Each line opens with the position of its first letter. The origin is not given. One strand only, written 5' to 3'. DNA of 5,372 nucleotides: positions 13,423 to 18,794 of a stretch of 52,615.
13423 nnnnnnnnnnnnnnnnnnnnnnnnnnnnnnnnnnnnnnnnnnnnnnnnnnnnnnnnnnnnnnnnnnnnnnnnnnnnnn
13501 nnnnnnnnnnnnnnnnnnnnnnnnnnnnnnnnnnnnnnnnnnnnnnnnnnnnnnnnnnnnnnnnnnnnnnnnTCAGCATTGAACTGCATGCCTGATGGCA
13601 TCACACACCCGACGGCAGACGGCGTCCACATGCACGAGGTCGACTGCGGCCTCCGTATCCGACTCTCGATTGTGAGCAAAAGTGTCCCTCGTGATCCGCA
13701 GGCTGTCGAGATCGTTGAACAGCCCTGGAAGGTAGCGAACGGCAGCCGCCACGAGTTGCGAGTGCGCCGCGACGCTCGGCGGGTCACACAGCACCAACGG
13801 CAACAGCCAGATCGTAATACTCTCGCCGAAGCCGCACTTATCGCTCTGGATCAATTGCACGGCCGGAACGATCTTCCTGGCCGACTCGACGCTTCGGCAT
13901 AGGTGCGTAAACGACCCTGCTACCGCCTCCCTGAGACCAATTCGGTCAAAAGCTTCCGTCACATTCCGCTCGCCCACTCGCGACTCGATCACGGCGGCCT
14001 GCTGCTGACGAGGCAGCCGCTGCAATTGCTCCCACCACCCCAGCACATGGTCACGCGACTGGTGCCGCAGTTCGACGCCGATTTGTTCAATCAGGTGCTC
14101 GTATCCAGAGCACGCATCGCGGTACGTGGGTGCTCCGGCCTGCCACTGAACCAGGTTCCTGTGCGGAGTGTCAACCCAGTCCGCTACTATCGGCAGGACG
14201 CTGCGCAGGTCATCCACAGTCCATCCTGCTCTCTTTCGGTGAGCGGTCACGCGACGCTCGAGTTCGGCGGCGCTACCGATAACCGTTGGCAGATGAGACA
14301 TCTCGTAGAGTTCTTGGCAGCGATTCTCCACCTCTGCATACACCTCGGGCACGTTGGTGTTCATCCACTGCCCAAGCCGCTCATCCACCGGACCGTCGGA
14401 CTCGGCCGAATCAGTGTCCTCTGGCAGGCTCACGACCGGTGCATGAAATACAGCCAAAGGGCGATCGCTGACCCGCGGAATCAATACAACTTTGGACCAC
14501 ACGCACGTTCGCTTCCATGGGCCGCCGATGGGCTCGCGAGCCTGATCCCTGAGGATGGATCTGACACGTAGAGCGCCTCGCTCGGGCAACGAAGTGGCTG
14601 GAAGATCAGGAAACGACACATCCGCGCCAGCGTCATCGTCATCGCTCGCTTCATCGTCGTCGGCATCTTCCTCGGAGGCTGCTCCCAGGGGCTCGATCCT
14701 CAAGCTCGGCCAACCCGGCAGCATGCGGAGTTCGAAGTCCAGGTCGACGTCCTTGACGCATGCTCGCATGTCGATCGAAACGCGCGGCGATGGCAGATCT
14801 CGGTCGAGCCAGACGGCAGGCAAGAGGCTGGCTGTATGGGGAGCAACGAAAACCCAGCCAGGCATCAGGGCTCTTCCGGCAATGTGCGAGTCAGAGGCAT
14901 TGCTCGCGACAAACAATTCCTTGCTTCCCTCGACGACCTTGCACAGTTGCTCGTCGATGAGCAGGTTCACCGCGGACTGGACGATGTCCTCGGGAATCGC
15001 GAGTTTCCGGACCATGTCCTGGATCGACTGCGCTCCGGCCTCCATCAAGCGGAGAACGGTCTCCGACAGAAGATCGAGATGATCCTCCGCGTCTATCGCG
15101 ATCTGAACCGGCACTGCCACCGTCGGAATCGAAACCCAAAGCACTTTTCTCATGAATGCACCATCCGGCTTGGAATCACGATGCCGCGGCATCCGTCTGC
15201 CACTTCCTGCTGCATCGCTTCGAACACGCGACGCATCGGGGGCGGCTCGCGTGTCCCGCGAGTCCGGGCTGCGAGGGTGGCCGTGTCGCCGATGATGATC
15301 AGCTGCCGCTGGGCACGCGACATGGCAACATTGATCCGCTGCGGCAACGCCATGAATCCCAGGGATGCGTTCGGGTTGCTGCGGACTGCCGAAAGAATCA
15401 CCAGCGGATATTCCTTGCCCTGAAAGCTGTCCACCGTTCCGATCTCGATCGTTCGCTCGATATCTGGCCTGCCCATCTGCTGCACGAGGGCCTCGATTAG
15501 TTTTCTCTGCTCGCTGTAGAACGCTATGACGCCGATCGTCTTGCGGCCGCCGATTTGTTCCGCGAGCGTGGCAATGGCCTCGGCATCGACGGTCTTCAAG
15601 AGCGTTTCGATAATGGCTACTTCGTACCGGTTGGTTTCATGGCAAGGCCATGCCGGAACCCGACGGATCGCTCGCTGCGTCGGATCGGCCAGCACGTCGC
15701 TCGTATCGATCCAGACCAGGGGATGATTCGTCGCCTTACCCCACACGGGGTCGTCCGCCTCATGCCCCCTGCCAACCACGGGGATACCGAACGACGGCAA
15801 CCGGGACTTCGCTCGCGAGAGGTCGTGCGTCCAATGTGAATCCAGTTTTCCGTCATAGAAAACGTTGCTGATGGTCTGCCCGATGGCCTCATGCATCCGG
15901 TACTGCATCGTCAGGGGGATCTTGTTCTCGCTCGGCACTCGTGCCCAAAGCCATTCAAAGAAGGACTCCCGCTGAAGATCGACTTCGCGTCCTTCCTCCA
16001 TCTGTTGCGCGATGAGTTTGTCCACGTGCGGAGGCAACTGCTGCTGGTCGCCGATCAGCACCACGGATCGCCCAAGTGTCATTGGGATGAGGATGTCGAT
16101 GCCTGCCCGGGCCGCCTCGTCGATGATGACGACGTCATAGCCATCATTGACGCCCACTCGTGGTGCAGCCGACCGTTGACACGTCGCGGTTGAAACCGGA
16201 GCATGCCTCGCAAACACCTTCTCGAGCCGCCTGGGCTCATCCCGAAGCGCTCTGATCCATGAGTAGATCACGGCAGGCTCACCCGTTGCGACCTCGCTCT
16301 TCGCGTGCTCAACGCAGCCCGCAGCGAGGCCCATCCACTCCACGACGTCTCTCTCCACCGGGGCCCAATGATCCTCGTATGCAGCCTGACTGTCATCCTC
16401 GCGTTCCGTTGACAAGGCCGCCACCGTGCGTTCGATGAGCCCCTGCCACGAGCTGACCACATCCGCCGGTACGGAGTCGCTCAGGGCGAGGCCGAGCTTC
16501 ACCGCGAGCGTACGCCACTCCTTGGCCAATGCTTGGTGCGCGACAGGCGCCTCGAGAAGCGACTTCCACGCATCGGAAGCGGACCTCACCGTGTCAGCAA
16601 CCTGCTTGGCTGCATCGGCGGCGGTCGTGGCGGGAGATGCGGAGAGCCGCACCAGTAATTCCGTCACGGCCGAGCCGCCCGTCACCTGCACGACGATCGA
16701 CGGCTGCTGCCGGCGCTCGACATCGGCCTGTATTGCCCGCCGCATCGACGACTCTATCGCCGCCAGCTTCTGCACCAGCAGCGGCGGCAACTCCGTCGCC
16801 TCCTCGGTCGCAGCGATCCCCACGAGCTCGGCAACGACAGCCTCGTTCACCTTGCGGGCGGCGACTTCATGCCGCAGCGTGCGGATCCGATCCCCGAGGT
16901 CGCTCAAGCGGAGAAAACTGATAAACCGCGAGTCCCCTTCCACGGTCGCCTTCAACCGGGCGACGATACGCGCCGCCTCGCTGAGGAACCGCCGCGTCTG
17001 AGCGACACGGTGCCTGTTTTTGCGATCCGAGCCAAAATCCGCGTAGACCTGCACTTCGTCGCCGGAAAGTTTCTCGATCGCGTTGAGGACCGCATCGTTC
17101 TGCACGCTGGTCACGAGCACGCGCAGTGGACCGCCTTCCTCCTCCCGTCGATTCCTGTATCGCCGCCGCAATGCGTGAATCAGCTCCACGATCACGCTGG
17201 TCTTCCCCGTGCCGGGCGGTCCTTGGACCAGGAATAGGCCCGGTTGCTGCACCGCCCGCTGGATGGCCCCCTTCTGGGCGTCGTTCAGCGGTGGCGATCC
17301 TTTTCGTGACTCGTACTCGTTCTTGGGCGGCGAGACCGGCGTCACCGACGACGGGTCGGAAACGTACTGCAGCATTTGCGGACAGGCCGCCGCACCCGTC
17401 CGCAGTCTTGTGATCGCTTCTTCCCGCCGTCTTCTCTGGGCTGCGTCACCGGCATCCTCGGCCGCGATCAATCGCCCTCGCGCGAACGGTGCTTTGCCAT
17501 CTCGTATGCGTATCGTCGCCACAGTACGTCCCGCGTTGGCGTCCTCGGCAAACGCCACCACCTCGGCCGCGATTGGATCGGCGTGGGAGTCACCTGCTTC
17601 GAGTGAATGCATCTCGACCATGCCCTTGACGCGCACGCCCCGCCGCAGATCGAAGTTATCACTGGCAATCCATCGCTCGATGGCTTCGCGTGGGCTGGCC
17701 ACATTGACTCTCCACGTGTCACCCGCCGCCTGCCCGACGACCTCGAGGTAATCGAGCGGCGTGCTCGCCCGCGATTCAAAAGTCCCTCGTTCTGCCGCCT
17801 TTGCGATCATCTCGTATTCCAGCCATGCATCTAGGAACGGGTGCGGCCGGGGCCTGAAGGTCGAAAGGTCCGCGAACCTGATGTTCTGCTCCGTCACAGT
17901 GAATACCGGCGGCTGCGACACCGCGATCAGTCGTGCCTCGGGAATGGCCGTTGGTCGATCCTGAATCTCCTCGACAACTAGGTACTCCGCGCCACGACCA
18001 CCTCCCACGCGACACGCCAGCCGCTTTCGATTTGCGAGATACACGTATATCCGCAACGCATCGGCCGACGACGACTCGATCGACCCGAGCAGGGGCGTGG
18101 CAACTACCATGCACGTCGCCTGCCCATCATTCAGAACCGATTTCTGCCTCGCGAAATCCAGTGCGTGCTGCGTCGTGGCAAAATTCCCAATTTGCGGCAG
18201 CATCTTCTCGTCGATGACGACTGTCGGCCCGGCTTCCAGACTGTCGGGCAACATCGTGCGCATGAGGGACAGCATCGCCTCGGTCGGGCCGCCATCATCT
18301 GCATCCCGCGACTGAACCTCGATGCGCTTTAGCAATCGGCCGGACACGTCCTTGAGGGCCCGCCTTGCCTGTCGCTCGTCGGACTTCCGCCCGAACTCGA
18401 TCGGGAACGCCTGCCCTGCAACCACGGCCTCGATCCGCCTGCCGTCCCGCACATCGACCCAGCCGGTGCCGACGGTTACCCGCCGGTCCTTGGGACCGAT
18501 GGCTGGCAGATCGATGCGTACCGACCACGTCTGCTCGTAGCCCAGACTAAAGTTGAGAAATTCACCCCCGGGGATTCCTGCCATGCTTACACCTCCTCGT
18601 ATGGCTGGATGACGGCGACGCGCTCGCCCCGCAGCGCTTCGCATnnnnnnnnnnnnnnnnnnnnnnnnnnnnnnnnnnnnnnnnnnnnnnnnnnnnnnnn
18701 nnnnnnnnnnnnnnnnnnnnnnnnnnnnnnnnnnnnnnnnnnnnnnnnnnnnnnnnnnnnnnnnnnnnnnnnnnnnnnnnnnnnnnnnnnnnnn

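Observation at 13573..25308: CoCoNuT-like type IV (McrBC-derived) operon with unusual composition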

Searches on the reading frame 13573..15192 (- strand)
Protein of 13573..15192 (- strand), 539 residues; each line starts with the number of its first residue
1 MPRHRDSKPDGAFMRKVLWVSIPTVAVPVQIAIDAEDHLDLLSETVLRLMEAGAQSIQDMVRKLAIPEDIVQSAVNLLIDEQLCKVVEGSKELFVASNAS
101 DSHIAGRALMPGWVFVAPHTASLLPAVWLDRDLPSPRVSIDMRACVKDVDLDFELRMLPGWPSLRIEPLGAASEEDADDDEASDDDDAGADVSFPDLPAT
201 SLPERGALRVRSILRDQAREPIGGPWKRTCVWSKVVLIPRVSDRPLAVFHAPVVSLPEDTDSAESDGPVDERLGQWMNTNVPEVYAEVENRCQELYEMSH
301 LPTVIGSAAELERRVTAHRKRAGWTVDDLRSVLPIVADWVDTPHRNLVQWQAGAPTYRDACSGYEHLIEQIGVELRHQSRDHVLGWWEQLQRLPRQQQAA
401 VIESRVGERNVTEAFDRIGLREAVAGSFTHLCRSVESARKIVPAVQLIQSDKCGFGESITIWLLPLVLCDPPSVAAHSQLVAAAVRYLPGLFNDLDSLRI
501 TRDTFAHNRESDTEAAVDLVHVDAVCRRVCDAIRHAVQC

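Call 4: search_protein_families(library=pfam, proteins=[window:13573-15192:-], max_evalue=0.1)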
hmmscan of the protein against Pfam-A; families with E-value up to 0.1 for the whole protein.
window:13573-15192:- (539 aa): 1 family
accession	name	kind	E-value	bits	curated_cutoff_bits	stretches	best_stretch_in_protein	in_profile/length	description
PF08221.17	HTH_9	-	0.0011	19.5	23.4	1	36-85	8-58/62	RNA polymerase III subunit RPC82 helix-turn-helix domain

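Call 5: search_protein_families(library=padloc, proteins=[window:13573-15192:-], max_evalue=0.1)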
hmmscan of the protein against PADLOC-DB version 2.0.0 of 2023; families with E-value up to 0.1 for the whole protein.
window:13573-15192:- (539 aa): 2 families
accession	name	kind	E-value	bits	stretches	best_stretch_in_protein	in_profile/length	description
PDLC03922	MkoB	-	2.1e-05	22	1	17-97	5-84/610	-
PDLC03923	MkoB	-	0.03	11.3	1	20-91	15-87/454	-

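Call 6: search_protein_families(library=ncbifam, proteins=[window:13573-15192:-], max_evalue=0.1)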
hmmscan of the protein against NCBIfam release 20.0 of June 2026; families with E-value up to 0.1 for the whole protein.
window:13573-15192:- (539 aa): 0 families

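Call 18: find_encoding_contigs(protein=window:13573-15192:-, flank=10000, max_places=6)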
Protein window:13573-15192:- (539 aa): no gene with exactly this product is on record in the collection.

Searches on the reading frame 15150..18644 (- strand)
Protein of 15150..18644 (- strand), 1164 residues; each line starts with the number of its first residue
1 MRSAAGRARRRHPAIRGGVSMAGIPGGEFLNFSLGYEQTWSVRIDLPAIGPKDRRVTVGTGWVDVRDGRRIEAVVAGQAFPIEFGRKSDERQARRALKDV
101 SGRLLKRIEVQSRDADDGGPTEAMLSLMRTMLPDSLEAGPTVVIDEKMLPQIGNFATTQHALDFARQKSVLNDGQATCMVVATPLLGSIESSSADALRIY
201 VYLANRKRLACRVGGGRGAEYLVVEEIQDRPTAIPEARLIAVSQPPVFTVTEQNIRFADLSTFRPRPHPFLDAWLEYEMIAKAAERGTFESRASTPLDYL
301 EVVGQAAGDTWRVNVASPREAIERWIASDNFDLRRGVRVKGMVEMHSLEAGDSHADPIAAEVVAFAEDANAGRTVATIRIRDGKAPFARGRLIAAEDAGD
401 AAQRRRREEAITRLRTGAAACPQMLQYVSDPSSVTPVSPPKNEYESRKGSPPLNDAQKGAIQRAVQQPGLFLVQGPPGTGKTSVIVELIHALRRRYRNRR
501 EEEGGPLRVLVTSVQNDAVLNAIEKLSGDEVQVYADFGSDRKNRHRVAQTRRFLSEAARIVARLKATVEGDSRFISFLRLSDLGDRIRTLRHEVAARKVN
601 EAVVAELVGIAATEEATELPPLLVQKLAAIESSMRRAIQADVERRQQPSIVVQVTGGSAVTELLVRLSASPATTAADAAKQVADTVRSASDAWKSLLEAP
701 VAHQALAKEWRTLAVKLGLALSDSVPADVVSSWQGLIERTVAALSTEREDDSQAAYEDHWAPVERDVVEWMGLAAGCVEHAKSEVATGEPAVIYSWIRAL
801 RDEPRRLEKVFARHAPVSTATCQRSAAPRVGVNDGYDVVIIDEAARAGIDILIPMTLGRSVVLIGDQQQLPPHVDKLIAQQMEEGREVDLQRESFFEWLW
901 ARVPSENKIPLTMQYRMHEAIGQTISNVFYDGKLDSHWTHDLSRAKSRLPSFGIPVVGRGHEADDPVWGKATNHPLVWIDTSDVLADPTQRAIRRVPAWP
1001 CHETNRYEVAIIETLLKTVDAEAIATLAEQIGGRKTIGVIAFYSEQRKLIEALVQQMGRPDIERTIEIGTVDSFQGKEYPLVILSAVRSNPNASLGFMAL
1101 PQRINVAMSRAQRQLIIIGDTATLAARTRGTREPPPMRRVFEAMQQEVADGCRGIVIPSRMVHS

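Call 4: search_protein_families(library=pfam, proteins=[window:15150-18644:-], max_evalue=0.1)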
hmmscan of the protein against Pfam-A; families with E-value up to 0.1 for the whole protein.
window:15150-18644:- (1164 aa): 17 families
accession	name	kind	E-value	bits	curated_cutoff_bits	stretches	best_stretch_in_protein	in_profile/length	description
PF13087.12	AAA_12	-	4e-41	141.2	27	1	893-1121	3-194/195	AAA domain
PF13086.12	AAA_11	-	3.6e-32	112.6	27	1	453-874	2-254/257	AAA domain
PF13604.12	AAA_30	-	4.1e-10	40.1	27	1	453-495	2-45/191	AAA domain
PF01443.25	Viral_helicase1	-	4.2e-09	37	21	1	832-874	57-101/228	Viral superfamily 1 RNA helicase core domain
PF13245.12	AAA_19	-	1.7e-07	32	25.1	1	457-526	1-61/134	AAA domain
PF13191.12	AAA_16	-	1e-05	26.6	32.6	1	466-564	22-127/167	AAA ATPase domain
PF09848.15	SLFN-g3_helicase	-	0.0013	18.5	24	1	470-500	3-26/354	Schlafen group 3, DNA/RNA helicase domain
PF04851.21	ResIII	-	0.0015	18.9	22.5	1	453-508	4-55/164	Type III restriction enzyme, res subunit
PF13401.12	AAA_22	-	0.0024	18.6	27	1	467-516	4-33/130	AAA domain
PF00004.35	AAA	-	0.0097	16.8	21.2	0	472-495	2-25/131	ATPase family associated with various cellular activities (AAA)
PF13538.12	UvrD_C_2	-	0.01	16.1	27.4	1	1068-1118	4-52/52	UvrD-like helicase C-terminal domain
PF00437.27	T2SSE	-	0.011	14.8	24.9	1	454-498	127-172/370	Type II/IV secretion system protein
PF05970.20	PIF1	-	0.032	14.3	25.9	0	453-495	2-49/223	PIF1-like helicase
PF07728.20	AAA_5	-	0.035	14.5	22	0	471-496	2-28/139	AAA domain (dynein-related subfamily)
PF00580.27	UvrD-helicase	-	0.044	13.9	23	1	453-519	1-58/271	UvrD/REP helicase N-terminal domain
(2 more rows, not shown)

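Call 5: search_protein_families(library=padloc, proteins=[window:15150-18644:-], max_evalue=0.1)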
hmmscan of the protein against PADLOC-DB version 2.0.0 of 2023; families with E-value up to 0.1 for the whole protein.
window:15150-18644:- (1164 aa): 17 families
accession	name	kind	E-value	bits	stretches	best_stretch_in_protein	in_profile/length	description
PDLC03920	MkoA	-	8.3e-110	366.7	1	270-1152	452-1105/1112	-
PDLC03921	MkoA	-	8.9e-101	336.5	2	792-1150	1252-1592/1607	-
PDLC03924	MkoC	-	5.6e-35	118.8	2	1003-1130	828-953/1136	-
PDLC05009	PDC-S37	-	1.2e-08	31.2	2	836-934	938-1039/1550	-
PDLC01734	typeIV_RecD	-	1.6e-06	24.7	1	446-494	334-380/763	RecD_0_IVD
PDLC04140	mad8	-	3.5e-05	21.5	1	464-523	23-70/314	mads_8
PDLC02372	Nhi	-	0.0067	13.1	0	453-493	183-224/470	-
PDLC01148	RecD_like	-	0.0083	12.4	0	443-494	305-354/719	RecD/Tra ATPase fused to N-terminal HHH domain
PDLC00117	GajB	-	0.015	11.8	0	1043-1118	491-573/604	UrvD helicase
PDLC05066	PDC-S68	-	0.018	11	0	456-495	582-620/1202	-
PDLC02350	AbiO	-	0.02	11.7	0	438-494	164-218/468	AbiO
PDLC05065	PDC-S68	-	0.024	10.4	0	832-872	700-744/1221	-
PDLC00279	PtuA1|PtuA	-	0.03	11.4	1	471-517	29-75/416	AAA ATPase domain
PDLC00127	GajB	-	0.037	10.5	0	453-498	9-50/594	UrvD helicase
PDLC05064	PDC-S68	-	0.037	9.7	0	463-496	695-728/1273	-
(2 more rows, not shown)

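Call 6: search_protein_families(library=ncbifam, proteins=[window:15150-18644:-], max_evalue=0.1)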
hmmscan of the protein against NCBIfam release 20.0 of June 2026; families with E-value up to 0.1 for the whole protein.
window:15150-18644:- (1164 aa): 9 families
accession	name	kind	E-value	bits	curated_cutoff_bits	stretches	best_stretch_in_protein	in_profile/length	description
TIGR00376.1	TIGR00376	hypoth_equivalog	1.5e-59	202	348.9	2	797-1126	328-616/639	IGHMBP2 family helicase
NF040671.1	PLuB_AAA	exception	7.2e-35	119.7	999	2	835-1125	962-1236/1256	PLuB system helicase-like protein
TIGR01448.2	helicase_RecD2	equivalog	5.1e-10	38.1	500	1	451-495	315-358/713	SF1B family DNA helicase RecD2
NF058533.1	antiphage_ProA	equivalog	2.2e-08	32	1500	2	1021-1117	1442-1556/1903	anti-phage protein ProA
TIGR01447.1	recD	equivalog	1.2e-06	27.4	310.15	1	448-499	154-194/597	exodeoxyribonuclease V subunit alpha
NF042953.1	Hhe_antiphage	equivalog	1.9e-05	22.2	2000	1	836-933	1282-1380/1797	DUF4011 domain-containing anti-phage protein Hhe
NF041000.1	ATPase_ComGA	equivalog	0.0023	17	300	1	453-494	112-154/267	competence type IV pilus ATPase ComGA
NF009067.0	PRK12402.1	equivalog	0.062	12.3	317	0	460-492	26-60/340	replication factor C small subunit 2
NF010283.0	PRK13724.1-5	equivalog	0.076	12.9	164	0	471-495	47-71/78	conjugal transfer protein TrbD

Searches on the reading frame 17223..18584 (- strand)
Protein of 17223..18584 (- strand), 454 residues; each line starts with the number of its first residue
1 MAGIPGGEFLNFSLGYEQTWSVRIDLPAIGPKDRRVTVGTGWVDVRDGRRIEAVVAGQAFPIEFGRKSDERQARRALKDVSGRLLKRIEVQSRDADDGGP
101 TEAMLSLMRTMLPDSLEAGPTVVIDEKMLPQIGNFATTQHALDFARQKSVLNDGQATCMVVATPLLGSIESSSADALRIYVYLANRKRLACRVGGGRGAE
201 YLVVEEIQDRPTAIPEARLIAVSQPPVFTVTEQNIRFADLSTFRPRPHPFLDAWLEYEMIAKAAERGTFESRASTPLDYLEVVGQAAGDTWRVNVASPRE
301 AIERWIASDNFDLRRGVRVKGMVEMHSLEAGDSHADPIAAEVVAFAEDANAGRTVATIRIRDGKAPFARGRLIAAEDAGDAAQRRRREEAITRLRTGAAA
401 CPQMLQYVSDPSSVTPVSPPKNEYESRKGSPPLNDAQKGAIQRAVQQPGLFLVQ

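Call 58: find_homologous_proteins(query=A4, max_evalue=0.001)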
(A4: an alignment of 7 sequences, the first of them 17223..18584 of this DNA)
Query A4 (7 sequences): 8000 candidates shared short words with the query, none scored E <= 0.001.
